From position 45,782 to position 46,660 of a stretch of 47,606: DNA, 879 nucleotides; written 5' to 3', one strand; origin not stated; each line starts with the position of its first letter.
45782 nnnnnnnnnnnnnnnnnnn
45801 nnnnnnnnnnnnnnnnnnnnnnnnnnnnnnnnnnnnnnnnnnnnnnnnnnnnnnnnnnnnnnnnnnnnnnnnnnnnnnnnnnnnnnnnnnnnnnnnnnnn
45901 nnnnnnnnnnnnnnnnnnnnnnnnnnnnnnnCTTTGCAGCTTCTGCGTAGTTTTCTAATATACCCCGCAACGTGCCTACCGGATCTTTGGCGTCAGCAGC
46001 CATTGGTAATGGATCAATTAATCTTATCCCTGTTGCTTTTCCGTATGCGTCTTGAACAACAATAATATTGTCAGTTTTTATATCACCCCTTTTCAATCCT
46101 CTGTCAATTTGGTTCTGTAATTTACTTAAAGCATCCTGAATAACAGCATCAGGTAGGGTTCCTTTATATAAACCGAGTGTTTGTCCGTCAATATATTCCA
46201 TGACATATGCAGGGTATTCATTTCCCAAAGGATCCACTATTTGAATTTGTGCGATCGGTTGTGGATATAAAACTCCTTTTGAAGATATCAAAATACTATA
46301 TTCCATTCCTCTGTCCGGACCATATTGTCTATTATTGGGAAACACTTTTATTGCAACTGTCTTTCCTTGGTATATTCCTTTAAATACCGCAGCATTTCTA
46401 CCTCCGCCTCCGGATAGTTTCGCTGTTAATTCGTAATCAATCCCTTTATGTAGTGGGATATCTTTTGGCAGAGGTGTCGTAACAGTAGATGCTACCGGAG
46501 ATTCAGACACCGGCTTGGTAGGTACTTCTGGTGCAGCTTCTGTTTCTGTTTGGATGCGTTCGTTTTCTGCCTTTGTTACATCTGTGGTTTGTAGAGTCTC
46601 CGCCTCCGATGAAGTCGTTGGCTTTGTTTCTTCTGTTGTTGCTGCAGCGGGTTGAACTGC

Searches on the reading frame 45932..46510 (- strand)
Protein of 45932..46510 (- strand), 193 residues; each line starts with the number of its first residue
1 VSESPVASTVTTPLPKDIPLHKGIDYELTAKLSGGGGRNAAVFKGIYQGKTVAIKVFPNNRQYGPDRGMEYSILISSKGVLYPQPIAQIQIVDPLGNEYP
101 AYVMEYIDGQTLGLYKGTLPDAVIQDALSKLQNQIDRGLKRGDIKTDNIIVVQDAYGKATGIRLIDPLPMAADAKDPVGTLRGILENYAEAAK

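Call 30: search_protein_families(library=pfam, proteins=[window:45932-46510:-], max_evalue=10)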
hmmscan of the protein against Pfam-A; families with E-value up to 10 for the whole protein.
seq(193 aa): 1 family
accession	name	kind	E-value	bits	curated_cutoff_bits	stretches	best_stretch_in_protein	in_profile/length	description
PF00069.31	Pkinase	-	0.026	14.3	31.7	1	35-166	8-141/263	Protein kinase domain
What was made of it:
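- On Protein kinase superfamily (PF00069): Pkinase scores 14.3 bits against a cut-off of 31.7 (E 0.026; call 30).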

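Call 31: search_solved_structures(query=window:45932-46510:-, max_evalue=10)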
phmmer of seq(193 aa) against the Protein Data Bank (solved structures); distinct sequences matched with E-value up to 10: 25.
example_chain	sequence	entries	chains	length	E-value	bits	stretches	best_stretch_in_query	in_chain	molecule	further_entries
6vp8_B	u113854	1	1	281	0.32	13.9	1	10-59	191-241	Leucine-rich repeat serine/threonine-protein kinase 2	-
3otv_A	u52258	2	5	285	0.41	13.5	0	96-128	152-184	PROBABLE CONSERVED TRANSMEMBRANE PROTEIN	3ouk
3uqc_A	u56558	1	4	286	0.42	13.5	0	96-128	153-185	PROBABLE CONSERVED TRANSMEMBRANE PROTEIN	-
3oun_B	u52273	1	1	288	0.43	13.5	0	96-128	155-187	PROBABLE CONSERVED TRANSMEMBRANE PROTEIN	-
1tqi_A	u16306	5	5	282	0.54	13.2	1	96-154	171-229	conserved hypothetical protein | Rio2 serine kinase | Rio2 kinase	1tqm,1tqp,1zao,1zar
4dym_A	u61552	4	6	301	0.83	12.5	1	24-62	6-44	Activin receptor type-1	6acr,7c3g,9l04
6eix_A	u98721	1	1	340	0.84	12.5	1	24-62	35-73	Activin receptor type-1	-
6jux_A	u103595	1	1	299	1.1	12.1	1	26-62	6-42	Activin receptor type-1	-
9d8z_A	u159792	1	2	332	1.5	11.7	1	27-62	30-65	Activin receptor type-1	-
9d8f_A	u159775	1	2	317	1.5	11.7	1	28-62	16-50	Activin receptor type-1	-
9rda_A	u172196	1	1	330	1.6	11.6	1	27-62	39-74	Activin receptor type-1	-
3h9r_A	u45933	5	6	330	1.6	11.6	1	27-62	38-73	Activin receptor type-1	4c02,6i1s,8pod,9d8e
3mtf_A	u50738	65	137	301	1.7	11.6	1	29-62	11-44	Activin receptor type-1 | Activin receptor type I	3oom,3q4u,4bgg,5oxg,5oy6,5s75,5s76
8uwr_A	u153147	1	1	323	1.7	11.5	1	28-62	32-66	Activin receptor type-1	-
4nt4_A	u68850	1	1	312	1.8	11.5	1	23-111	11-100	Gilgamesh, isoform I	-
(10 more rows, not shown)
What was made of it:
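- On Protein kinase superfamily (PF00069): PDB phmmer hits are nearly all kinase or pseudokinase chains but have E>=0.32 (call 31).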

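Call 73: predict_structure(protein=window:45935-46510:-)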
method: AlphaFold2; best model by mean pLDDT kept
length: 192 residues; sequences in the alignment: 1
mean_pLDDT: 40.8   pTM: 0.27
mean pLDDT of the five models: 40.8, 36.6, 31.7, 30.9, 29.9
residues with pLDDT >= 90: 0; 70-90: 0; 50-70: 20; < 50: 172
segments of 3 or more residues with pLDDT < 50: 1-42, 44-53, 58-72, 74-124, 142-192
pLDDT, mean of each block of 10 residues (from residue 1): 33 30 40 41 43 47 39 43 45 41 37 38 49 52 45 38 38 39 40 27
secondary structure, 60 per line:
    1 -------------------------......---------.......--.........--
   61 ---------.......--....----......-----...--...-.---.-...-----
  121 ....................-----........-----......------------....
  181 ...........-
elements in order: E26-31 E41-47 E50-58 E70-76 E79-82 E87-92 E98-100 E103-105 E113-115 H121-140 E149-153 E159-164 H177-191
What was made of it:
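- On Protein kinase superfamily (PF00069): The AlphaFold model has pLDDT 40.8 (call 73).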
